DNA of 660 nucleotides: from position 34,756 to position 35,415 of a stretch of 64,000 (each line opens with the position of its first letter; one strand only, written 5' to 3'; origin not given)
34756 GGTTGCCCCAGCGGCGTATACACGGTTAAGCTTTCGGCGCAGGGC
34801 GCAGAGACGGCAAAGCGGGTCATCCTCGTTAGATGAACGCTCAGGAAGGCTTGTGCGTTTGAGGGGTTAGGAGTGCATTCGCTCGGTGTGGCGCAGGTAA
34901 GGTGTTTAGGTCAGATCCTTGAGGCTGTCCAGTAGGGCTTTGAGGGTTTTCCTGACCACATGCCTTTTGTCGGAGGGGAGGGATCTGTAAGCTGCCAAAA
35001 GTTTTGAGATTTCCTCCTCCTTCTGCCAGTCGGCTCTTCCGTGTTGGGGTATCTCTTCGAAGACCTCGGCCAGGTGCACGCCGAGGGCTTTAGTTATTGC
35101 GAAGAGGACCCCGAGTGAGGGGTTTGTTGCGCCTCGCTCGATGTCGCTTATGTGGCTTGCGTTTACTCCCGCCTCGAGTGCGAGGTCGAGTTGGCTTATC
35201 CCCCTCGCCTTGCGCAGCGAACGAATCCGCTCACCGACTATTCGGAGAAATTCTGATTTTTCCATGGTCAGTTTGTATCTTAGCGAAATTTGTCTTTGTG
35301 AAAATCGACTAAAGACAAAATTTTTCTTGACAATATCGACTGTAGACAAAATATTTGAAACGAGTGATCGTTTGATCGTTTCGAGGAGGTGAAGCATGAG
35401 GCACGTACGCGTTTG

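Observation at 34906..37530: Three-gene AT-richer module: XRE regulator, repeat operators, tail-fibre-like secreted protein, mini T9SS cargo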

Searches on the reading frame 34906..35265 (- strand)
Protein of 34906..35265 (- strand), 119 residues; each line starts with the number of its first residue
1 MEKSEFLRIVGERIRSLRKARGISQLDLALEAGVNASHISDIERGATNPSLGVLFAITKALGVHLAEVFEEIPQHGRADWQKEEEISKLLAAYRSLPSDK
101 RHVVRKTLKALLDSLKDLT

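Call 4: search_protein_families(library=pfam, proteins=[window:34906-35265:-], max_evalue=0.1)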
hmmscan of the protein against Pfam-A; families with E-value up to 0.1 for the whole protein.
window:34906-35265:- (119 aa): 6 families
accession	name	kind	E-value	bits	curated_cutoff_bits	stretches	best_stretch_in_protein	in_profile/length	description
PF01381.28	HTH_3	-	4.5e-17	62.3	23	1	14-67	1-54/55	Helix-turn-helix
PF13560.12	HTH_31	-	5.4e-12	46.3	27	1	11-68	3-61/64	Helix-turn-helix domain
PF12844.13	HTH_19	-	1.2e-08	35.1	30.2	1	11-64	1-54/64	Helix-turn-helix domain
PF13443.12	HTH_26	-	4e-07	30.6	22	1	13-73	1-62/63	Cro/C1-type HTH DNA-binding domain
PF13744.12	HTH_37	-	0.028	14.7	27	1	12-47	21-56/80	Helix-turn-helix domain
PF13413.12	HTH_25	-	0.053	13.8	24.6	0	14-46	2-34/62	Helix-turn-helix domain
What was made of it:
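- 34906..35265 (-): XRE/Cro-C1-type HTH regulator, 119 aa, with a C-terminal helical extension. It is CapH-like over its full length. HTH_3 E=4.5e-17 (call 4).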

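Call 7: search_protein_families(library=phrogs, proteins=[window:34906-35265:-], max_evalue=0.1)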
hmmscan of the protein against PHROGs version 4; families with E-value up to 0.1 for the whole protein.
window:34906-35265:- (119 aa): 36 families (the best 25 are shown)
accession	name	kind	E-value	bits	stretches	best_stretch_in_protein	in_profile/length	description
phrog_5823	-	transcription regulation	1.3e-14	55.2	1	10-117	7-118/404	transcriptional regulator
phrog_3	-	transcription regulation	1.5e-12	49.1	1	6-84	85-163/430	transcriptional repressor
phrog_8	-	transcription regulation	3.9e-12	47.3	1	6-74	73-221/346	transcriptional regulator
phrog_1373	-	transcription regulation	5.5e-12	47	1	10-81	64-135/166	transcriptional regulator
phrog_4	-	transcription regulation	8.2e-10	39.2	1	10-69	137-192/400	transcriptional repressor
phrog_2967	-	transcription regulation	2.6e-09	37.9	1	2-88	3-82/225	transcriptional regulator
phrog_2328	-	transcription regulation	1e-08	36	1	10-100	16-110/128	transcriptional repressor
phrog_2439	-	transcription regulation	2e-08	34.5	1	7-70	5-68/367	transcriptional regulator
phrog_7241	-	transcription regulation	2.8e-08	34.9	1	13-67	65-119/122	transcriptional regulator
phrog_4268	-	transcription regulation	5.5e-07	30.7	1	4-66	30-90/96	transcriptional repressor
phrog_2104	-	unknown function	2.8e-06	28.5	1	8-50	38-80/103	-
phrog_955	-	DNA, RNA and nucleotide metabolism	8.2e-06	26.6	1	7-59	22-74/142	HTH DNA binding protein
phrog_9908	-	DNA, RNA and nucleotide metabolism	1.7e-05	25.1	1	11-64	15-68/282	DNA binding protein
phrog_2339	-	DNA, RNA and nucleotide metabolism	3.3e-05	24.8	1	8-66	24-83/98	HTH DNA binding protein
phrog_11553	-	unknown function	0.00026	21.4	1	7-46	33-73/278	-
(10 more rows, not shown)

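Call 8: search_protein_families(library=ncbifam, proteins=[window:34906-35265:-], max_evalue=0.1)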
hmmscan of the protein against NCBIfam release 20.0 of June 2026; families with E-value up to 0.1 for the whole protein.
window:34906-35265:- (119 aa): 21 families
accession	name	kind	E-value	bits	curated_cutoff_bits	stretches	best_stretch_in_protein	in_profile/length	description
NF006015.0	PRK08154.1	subfamily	3.7e-16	59.2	204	1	2-84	23-104/314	anaerobic benzoate catabolism transcriptional regulator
TIGR03070.1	couple_hipB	subfamily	3.5e-14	52.5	71.65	1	10-65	3-58/58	type II toxin-antitoxin system Y4mF family antitoxin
NF041951.1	phage_RstR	subfamily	1.4e-11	44.6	80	1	11-112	4-100/108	RstR family transcriptional repressor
NF046032.1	TransRegSlrRBacil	equivalog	1.1e-10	41.8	250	1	10-95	2-88/149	HTH-type transcriptional regulator SlrR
NF047948.1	male_kill_WMK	equivalog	9.4e-10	38.4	300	1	8-104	161-254/300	WO male-killing family protein Wmk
NF010465.0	PRK13890.1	equivalog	8.8e-09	35.5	96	1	14-71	10-67/121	conjugal transfer protein TrbA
NF007408.0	PRK09943.1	equivalog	9.6e-08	31.8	211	1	10-74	8-72/185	HTH-type transcriptional regulator PuuR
TIGR00270.2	TIGR00270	equivalog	1.3e-07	31.5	110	1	11-73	77-139/159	multiprotein bridging factor aMBF1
NF038139.1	Reg_Aceta_RamB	equivalog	1.4e-07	30.5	700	1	10-65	3-58/465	acetate metabolism transcriptional regulator RamB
NF007257.0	PRK09706.1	subfamily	2.8e-07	30.4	101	1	9-66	5-62/135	transcriptional repressor DicA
NF041677.1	trans_regClgR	equivalog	1.1e-06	28.7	170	1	9-77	8-76/113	transcriptional regulator ClgR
NF007271.0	PRK09726.1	equivalog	2.2e-05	24.4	79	1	14-74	17-79/88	type II toxin-antitoxin system antitoxin HipB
NF003162.0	PRK04140.1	equivalog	5.9e-05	22.2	263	1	6-73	123-190/317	transcriptional regulator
NF052239.1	antitox_spr1629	equivalog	0.00017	20.8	335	1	10-107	3-94/377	spr1629 family repressor/antitoxin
NF041493.1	MobT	equivalog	0.003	16.4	600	1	15-61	2-48/383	MobT family relaxase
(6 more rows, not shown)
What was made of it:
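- On T9SS type A CTD cargo (partner protein): Calls 4, 8.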

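Call 85: search_protein_families(library=padloc, proteins=[window:34906-35265:-], max_evalue=0.01)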
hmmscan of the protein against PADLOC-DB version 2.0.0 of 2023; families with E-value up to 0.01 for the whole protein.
window:34906-35265:- (119 aa): 24 families
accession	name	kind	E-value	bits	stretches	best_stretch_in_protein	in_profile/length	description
PDLC04142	capH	-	1.9e-14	52.6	1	9-113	6-100/103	capH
PDLC02926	HTH_VI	-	8.3e-12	43.2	1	11-67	3-59/92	-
PDLC03665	Control_protein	-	1.6e-11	42.3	1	9-71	8-73/77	control protein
PDLC03664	Control_protein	-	2.1e-09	35.7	1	10-69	14-73/74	control protein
PDLC03953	RmrA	-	1.6e-07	28.9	1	10-64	6-60/373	-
PDLC04762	PDC-M64C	-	2.1e-07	28.9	1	9-70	28-88/97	-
PDLC03947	RmrA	-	8.6e-07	26.1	1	6-74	8-76/383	-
PDLC03954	RmrA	-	8.7e-07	26.2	1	3-65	3-66/380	-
PDLC03951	RmrA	-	1e-06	26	1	11-76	10-75/400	-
PDLC03952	RmrA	-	2.5e-06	24.6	1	8-64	21-77/395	-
PDLC04760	PDC-M64C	-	3.8e-06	25.2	1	10-70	27-87/93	-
PDLC03944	RmrA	-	5.8e-06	23.6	1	9-62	6-59/384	-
PDLC03955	RmrA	-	6.2e-06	23.7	1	13-65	24-76/371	-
PDLC03948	RmrA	-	6.3e-06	23.3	1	8-66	7-65/397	-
PDLC03949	RmrA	-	1.1e-05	22.5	1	12-66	5-59/363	-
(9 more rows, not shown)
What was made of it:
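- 34906..35265 (-): PADLOC CapH E=1.9e-14, covering residues 9-113 (call 85).
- Checked: The HTH_3 match (E=4.5e-17) and a full-length CapH-like match begin at the internal ATG, so the likely gene is 34906-35265, 119 aa (calls 4, 85).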
